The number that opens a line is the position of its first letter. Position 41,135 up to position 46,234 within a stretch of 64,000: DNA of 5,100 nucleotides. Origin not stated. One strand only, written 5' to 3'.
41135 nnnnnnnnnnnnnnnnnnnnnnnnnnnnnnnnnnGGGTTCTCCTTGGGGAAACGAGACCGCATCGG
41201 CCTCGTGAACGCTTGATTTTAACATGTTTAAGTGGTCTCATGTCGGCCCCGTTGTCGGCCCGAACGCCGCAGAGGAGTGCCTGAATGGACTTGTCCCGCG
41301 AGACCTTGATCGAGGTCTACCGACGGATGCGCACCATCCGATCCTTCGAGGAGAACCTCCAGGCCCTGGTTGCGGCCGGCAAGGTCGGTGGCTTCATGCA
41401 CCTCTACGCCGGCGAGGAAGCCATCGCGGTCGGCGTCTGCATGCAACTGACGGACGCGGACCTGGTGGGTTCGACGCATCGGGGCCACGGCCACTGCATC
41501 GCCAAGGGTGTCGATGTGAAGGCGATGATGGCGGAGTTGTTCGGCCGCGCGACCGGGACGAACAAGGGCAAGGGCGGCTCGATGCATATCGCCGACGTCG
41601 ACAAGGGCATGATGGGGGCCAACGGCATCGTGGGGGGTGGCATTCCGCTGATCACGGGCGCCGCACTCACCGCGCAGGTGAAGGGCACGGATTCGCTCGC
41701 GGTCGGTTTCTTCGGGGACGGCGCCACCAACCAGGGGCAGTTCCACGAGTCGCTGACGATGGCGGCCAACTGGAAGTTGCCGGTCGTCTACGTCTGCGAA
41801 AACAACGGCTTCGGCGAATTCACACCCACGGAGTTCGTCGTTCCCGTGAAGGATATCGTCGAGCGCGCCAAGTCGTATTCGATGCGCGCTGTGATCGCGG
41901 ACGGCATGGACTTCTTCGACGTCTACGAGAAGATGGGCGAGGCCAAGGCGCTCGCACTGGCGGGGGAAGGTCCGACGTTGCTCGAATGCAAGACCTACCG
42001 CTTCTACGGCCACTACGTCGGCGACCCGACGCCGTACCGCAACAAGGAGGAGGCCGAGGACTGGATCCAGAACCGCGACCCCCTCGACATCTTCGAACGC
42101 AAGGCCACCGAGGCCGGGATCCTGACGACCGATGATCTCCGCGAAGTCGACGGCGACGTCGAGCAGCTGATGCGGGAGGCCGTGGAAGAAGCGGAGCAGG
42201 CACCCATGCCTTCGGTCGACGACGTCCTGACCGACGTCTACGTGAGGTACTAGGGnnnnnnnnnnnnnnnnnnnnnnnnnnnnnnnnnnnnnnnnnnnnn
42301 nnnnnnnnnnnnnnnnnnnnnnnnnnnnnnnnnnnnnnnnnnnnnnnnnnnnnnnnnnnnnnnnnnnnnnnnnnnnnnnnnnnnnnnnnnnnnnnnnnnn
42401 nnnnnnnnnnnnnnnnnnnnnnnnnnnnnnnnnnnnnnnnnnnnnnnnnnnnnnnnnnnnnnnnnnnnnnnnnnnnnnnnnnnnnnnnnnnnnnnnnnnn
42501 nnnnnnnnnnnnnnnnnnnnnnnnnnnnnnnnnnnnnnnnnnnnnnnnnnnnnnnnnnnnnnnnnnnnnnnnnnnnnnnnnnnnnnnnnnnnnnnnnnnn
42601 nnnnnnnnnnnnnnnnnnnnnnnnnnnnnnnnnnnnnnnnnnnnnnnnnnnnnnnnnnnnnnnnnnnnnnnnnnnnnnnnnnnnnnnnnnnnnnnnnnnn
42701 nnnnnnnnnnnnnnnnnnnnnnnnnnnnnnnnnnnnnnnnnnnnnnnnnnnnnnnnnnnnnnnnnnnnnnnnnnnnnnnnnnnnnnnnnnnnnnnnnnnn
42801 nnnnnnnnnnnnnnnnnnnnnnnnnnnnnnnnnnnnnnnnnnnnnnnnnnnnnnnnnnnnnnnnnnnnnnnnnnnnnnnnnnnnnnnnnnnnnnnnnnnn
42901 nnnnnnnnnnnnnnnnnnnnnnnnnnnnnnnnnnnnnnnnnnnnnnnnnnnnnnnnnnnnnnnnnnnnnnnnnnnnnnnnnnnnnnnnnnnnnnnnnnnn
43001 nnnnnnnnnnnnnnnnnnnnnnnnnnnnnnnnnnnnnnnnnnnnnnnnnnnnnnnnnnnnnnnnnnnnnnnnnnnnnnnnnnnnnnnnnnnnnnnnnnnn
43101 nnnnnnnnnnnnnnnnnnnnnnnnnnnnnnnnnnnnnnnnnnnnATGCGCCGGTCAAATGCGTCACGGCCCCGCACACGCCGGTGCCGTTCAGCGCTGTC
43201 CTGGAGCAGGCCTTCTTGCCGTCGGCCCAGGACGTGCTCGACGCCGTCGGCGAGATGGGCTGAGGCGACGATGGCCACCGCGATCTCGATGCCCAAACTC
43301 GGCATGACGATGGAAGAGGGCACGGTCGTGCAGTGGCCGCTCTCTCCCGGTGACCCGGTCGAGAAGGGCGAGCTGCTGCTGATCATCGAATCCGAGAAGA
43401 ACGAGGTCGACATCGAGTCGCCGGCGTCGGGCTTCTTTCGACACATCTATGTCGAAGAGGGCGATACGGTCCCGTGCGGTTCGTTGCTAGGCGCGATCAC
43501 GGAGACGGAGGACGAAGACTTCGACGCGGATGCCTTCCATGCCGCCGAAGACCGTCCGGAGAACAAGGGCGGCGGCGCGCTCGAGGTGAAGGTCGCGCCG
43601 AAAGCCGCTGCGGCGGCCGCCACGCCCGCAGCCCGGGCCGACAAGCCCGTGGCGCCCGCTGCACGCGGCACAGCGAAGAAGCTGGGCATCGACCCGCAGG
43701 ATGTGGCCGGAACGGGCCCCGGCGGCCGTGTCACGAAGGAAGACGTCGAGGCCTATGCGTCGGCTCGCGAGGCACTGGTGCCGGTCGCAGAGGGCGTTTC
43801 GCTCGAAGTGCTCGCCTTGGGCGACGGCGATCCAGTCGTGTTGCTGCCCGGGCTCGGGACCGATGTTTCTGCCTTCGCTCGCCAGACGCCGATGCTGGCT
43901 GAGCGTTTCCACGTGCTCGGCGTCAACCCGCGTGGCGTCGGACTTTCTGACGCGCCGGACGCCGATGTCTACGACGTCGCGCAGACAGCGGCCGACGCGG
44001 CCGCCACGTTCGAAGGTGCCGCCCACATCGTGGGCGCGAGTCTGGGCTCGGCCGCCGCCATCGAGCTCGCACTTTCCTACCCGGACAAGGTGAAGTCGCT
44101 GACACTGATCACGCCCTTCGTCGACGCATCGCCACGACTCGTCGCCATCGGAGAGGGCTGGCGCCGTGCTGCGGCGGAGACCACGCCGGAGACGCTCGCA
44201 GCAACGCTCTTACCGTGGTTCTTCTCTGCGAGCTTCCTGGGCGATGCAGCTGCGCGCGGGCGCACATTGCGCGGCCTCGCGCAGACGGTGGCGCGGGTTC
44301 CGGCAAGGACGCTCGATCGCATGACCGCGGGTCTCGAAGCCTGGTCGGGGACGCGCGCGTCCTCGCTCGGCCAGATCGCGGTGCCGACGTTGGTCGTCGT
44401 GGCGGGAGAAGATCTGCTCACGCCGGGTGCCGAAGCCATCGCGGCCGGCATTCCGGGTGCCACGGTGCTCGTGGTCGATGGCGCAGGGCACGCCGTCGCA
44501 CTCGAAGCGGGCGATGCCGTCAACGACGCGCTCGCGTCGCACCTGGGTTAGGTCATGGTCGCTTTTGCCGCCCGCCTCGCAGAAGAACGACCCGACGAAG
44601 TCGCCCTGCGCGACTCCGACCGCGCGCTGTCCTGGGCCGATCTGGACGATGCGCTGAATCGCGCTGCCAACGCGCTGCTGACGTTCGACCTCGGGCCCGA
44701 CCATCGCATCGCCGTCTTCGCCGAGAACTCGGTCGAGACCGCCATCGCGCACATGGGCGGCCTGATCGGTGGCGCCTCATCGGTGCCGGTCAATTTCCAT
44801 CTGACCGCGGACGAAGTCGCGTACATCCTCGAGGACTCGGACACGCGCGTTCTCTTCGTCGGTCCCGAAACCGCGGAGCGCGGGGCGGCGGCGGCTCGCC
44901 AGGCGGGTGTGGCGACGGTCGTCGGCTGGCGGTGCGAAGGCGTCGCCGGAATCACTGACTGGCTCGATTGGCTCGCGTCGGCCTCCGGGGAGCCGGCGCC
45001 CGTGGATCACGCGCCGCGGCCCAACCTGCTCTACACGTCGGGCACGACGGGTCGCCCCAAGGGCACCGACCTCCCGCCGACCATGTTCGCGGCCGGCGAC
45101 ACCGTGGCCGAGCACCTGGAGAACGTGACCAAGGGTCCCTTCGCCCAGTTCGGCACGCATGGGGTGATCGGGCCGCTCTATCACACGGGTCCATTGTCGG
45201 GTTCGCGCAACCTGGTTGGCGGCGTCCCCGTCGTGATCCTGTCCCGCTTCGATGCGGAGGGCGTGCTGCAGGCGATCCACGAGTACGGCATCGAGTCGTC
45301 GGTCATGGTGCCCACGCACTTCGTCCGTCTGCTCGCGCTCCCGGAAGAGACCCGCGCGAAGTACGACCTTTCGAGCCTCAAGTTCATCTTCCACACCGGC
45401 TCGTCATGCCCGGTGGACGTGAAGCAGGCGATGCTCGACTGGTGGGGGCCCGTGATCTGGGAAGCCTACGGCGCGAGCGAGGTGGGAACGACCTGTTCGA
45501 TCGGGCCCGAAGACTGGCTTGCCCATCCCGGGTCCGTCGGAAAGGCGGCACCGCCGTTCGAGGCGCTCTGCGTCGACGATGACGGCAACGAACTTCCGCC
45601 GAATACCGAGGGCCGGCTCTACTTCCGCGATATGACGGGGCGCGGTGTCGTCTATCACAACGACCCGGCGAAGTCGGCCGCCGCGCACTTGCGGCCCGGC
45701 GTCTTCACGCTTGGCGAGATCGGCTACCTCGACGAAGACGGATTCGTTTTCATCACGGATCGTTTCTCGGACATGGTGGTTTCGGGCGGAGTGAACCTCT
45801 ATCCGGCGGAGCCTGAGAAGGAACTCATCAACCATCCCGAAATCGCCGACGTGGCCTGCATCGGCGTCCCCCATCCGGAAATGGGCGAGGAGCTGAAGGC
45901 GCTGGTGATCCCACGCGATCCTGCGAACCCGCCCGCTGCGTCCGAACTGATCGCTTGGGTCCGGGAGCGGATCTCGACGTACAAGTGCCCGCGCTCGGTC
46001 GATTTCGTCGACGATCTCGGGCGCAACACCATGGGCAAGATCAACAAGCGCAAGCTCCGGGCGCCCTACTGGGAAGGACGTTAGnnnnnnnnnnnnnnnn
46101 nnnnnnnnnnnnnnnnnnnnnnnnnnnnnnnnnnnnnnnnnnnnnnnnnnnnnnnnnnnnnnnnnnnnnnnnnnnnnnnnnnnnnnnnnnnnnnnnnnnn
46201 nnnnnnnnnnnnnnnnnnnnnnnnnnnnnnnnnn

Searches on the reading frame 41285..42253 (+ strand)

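Call 66: search_protein_families(library=pfam, proteins=[window:41285-42253:+], max_evalue=0.0001)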
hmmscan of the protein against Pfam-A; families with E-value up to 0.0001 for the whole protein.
window:41285-42253:+ (322 aa): 2 families
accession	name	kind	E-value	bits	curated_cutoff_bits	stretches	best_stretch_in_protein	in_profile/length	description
PF00676.26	E1_dh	-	7e-84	281.8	22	1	13-311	1-299/300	Dehydrogenase E1 component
PF02775.26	TPP_enzyme_C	-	1.5e-05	25.3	21.9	1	111-234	25-150/151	Thiamine pyrophosphate enzyme, C-terminal TPP binding domain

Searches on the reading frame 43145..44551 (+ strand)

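Call 66: search_protein_families(library=pfam, proteins=[window:43145-44551:+], max_evalue=0.0001)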
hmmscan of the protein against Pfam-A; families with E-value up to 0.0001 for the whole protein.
window:43145-44551:+ (468 aa): 5 families
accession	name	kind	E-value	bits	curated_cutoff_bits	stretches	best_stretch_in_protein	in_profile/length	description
PF00561.26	Abhydrolase_1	-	8e-22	78.5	25.8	1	230-454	2-243/245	alpha/beta hydrolase fold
PF12697.13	Abhydrolase_6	-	1.1e-17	65.9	26.3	1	231-462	1-217/217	Alpha/beta hydrolase family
PF00364.28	Biotin_lipoyl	-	1.5e-16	60.4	22.1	1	46-117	2-72/73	Biotin-requiring enzyme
PF02817.22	E3_binding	-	5.2e-13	49.4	23.7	1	170-202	4-36/36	e3 binding domain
PF12146.15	Hydrolase_4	-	8.1e-12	45.4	27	1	231-454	7-237/239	Serine aminopeptidase, S33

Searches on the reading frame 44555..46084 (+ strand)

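Call 66: search_protein_families(library=pfam, proteins=[window:44555-46084:+], max_evalue=0.0001)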
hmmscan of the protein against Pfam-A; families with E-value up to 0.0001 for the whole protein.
window:44555-46084:+ (509 aa): 2 families
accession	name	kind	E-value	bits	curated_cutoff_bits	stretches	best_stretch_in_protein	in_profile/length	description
PF00501.34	AMP-binding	-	2.2e-55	188.5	29.9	1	8-358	4-375/384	AMP-binding enzyme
PF13193.12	AMP-binding_C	-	1.5e-17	64.7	24.5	1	421-495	3-76/76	AMP-binding enzyme C-terminal domain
